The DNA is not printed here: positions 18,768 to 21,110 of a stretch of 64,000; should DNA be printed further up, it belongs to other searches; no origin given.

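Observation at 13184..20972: Nucleoside-type BMP/ABC importer plus nucleoside hydrolase operon headed by an ADP-ribosylglycohydrolase fusion protein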

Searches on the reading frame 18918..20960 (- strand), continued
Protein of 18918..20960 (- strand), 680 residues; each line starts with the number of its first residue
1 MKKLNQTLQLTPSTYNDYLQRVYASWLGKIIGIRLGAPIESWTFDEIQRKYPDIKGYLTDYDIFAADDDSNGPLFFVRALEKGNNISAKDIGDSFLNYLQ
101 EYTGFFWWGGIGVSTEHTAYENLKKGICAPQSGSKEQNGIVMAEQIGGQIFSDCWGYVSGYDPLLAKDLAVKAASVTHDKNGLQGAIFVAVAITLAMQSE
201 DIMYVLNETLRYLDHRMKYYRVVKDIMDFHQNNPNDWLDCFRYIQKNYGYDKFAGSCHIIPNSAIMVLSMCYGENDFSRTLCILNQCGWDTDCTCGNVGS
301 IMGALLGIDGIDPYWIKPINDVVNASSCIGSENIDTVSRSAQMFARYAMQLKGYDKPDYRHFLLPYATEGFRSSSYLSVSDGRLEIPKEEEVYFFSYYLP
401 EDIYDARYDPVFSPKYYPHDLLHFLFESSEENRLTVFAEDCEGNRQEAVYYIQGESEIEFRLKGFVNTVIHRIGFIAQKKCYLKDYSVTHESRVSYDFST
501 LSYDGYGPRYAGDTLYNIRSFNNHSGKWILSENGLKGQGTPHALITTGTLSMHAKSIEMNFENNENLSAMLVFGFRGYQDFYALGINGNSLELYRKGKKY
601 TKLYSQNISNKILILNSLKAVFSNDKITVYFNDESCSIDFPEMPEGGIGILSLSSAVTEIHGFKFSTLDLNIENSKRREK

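Call 42: search_solved_structures(query=A1, max_evalue=0.01, show_alignments=5)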
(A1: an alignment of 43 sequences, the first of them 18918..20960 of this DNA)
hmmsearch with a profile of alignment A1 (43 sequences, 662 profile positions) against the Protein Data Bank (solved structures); distinct sequences matched with E-value up to 0.01: 1.
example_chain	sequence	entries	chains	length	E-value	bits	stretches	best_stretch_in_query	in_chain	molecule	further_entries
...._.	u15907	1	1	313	5.4e-10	41.6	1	150-311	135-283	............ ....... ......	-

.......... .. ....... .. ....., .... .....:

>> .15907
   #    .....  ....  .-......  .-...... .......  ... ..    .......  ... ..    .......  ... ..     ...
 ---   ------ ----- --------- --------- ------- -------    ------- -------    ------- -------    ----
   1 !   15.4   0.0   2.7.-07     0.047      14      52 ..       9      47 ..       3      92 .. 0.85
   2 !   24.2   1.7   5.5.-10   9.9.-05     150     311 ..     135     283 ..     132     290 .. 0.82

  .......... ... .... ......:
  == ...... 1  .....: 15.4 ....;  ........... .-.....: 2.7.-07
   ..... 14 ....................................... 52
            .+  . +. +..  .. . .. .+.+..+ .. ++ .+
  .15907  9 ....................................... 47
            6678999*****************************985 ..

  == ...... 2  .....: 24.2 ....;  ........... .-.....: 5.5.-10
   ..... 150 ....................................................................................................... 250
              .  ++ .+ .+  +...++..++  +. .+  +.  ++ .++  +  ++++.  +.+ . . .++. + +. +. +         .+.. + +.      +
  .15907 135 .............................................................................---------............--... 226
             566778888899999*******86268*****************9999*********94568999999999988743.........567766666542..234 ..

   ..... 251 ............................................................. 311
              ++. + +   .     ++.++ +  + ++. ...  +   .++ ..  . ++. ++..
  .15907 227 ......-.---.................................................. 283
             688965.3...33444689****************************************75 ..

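Call 51: search_solved_structures(query=L018:6695-8068:+, max_evalue=0.001)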
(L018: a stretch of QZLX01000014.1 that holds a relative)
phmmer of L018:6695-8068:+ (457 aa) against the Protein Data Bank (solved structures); distinct sequences matched with E-value up to 0.001: 77 (the best 60 are shown).
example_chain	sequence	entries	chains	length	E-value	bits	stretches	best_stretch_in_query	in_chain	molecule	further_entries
5f7v_A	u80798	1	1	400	6.5e-40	140.4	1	91-448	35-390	Lmo0181 protein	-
6rjy_A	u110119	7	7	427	9.1e-27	97.1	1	66-444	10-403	Arabino-oligosaccharids-binding protein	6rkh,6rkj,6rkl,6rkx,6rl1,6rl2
4rk2_A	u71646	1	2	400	3.7e-25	91.8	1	68-378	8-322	Putative sugar ABC transporter, substrate-binding protein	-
5ci5_A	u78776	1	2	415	1.4e-22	83.3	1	96-455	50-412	Extracellular solute-binding protein family 1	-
4qrz_A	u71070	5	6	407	3.1e-22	82.1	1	115-383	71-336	ABC-TYPE SUGAR TRANSPORTER | ABC transporter, substrate binding protein (Sugar)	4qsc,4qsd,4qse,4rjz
9xf5_A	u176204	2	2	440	6.9e-22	81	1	23-379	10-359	ABC transporter substrate-binding protein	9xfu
1eu8_A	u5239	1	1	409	3.5e-21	78.7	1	72-453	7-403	TREHALOSE/MALTOSE BINDING PROTEIN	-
22hh_A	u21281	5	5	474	2.2e-20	76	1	51-362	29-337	Extracellular solute-binding protein family 1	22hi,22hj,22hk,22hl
6dtq_A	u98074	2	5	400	1.5e-16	63.5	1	73-455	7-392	maltose-binding protein MalE3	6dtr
5iai_A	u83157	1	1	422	1.9e-15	59.8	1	100-381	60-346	Sugar ABC transporter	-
4r9f_A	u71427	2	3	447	3.8e-15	58.8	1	59-367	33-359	MBP1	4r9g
3jzj_A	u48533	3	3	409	4.6e-13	51.9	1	80-405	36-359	Acarbose/maltose binding protein GacH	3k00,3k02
3k01_A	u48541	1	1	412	4.6e-13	51.9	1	80-405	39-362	Acarbose/maltose binding protein GacH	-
6r1b_D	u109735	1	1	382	1.4e-12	50.4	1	80-228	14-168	Putative Sn-glycerol-3-phosphate-binding lipoprotein UgpB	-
6r1b_C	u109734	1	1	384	1.4e-12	50.3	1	80-228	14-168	Putative Sn-glycerol-3-phosphate-binding lipoprotein UgpB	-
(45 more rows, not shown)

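Call 52: search_solved_structures(query=L068:9026-9982:+, max_evalue=0.001)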
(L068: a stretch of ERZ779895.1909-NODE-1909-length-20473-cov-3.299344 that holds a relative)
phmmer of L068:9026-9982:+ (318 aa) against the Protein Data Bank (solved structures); distinct sequences matched with E-value up to 0.001: 16.
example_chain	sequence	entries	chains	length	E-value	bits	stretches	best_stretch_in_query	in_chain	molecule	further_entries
3t8i_A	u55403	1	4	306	8.3e-09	38.4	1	113-243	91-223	Purine nucleosidase, (IunH-2)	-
3g5i_A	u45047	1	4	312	2.1e-07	33.7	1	110-203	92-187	Pyrimidine-specific ribonucleoside hydrolase rihA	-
1yoe_A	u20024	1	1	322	2.3e-07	33.6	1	110-203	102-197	Hypothetical protein ybeK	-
3t8j_A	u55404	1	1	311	9.9e-07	31.6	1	115-236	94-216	Purine nucleosidase, (IunH-1)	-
6ba1_A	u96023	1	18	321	2.5e-06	30.2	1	111-205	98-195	Inosine-uridine preferring nucleoside hydrolase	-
4kpn_A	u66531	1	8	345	3.9e-06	29.6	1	124-236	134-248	Nucleoside N-ribohydrolase 1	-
1ezr_A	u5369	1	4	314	6.4e-06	28.9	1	105-196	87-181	NUCLEOSIDE HYDROLASE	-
8ctm_A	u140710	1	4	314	8.6e-06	28.5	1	105-196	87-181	Inosine-uridine preferring nucleoside hydrolase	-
6zk1_A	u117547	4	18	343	2.3e-05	27.1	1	111-229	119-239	Pyrimidine-specific ribonucleoside hydrolase rihA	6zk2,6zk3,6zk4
4kpo_A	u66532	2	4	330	3.9e-05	26.3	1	111-233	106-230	Nucleoside N-ribohydrolase 3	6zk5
1q8f_A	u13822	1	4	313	0.00016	24.3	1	139-207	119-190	Pyrimidine nucleoside hydrolase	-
3mkm_A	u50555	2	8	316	0.00016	24.3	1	139-207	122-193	Putative uncharacterized protein YeiK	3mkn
3b9x_A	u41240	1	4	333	0.00018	24.1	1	139-207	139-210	Pyrimidine-specific ribonucleoside hydrolase rihB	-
5tsq_A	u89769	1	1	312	0.0002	23.9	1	106-276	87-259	IUnH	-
1mas_A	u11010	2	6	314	0.00069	22.2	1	106-200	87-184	INOSINE-URIDINE NUCLEOSIDE N-RIBOHYDROLASE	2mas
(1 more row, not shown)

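Call 56: list_cluster_members(proteins=[P0001])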
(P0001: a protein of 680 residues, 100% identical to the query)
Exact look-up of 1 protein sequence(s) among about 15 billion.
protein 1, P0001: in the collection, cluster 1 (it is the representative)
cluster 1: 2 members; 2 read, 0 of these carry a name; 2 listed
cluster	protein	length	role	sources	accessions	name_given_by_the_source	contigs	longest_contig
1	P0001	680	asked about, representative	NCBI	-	-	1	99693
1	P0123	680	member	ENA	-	-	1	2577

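Call 58: find_encoding_contigs(protein=P0001, flank=3000, max_places=2)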
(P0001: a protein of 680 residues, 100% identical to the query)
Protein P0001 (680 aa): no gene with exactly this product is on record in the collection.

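Call 61: search_protein_families(library=pfam, proteins=[L020:8711-9901:+, L044:1935-2594:+, L052:3028-3813:+, L002:7854-9866:-, L027:2537-3730:+, L010:2959-4350:+, L010:7547-8314:-, L010:8321-8908:-, L020:6469-7557:+, L020:5705-6481:+], max_evalue=0.001)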
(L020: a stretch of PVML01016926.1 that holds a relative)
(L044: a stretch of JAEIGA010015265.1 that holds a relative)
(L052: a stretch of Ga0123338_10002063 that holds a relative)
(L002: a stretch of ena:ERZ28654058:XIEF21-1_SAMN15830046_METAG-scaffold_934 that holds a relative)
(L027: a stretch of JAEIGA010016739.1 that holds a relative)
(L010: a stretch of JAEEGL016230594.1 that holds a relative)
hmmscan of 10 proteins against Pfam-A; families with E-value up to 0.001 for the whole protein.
L020:8711-9901:+ (396 aa): 1 family
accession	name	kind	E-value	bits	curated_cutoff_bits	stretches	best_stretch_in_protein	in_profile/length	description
PF14094.11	DUF4272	-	1.9e-45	155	27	1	186-392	7-208/208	Domain of unknown function (DUF4272)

L044:1935-2594:+ (219 aa): 1 family
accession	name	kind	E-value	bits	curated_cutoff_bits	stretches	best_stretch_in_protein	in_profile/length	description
PF00834.25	Ribul_P_3_epim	-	4.9e-74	248.5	21.1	1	6-206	2-198/198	Ribulose-phosphate 3 epimerase family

L052:3028-3813:+ (261 aa): 2 families
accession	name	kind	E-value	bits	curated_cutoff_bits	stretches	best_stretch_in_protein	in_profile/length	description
PF13354.11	Beta-lactamase2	-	6e-48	163.5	22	1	22-233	1-213/214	Beta-lactamase enzyme family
PF00768.25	Peptidase_S11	-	4.3e-08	33.3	27.6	1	30-169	22-167/239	D-alanyl-D-alanine carboxypeptidase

L002:7854-9866:- (670 aa): 1 family
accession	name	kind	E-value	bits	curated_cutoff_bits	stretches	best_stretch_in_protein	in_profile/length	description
PF08341.16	TED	-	6.8e-05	23.7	22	1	332-439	2-75/102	Thioester domain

L027:2537-3730:+ (397 aa): 2 families
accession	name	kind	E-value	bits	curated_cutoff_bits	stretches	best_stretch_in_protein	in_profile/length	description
PF07690.21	MFS_1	-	4.8e-26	91.9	33.4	1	25-355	4-347/347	Major Facilitator Superfamily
PF00083.30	Sugar_tr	-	2.8e-11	43.4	22.3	1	19-192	10-192/452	Sugar (and other) transporter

L010:2959-4350:+ (463 aa): 1 family
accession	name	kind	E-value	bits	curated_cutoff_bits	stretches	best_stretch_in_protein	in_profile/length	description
PF03747.19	ADP_ribosyl_GH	-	1.3e-42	146.9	26.2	1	156-426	2-286/287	ADP-ribosylglycohydrolase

L010:7547-8314:- (255 aa): 0 families

L010:8321-8908:- (195 aa): 1 family
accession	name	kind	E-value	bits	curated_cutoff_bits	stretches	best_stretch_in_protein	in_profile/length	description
PF12002.13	MgsA_C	-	1.2e-05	25.8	27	1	56-189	24-156/167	MgsA AAA+ ATPase C terminal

L020:6469-7557:+ (362 aa): 2 families
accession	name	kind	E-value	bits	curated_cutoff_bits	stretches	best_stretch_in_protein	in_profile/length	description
PF19200.6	MupG_N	-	1.2e-76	257.8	24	1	4-238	1-236/237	6-phospho-N-acetylmuramidase, N-terminal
PF05913.16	MupG_C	-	2.4e-27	95.9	24.4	1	246-360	2-115/116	6-phospho-N-acetylmuramidase, C-terminal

L020:5705-6481:+ (258 aa): 1 family
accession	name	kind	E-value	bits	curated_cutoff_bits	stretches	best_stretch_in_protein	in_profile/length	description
PF03932.20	CutC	-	2.6e-56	190.7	23.3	1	7-210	2-201/202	CutC family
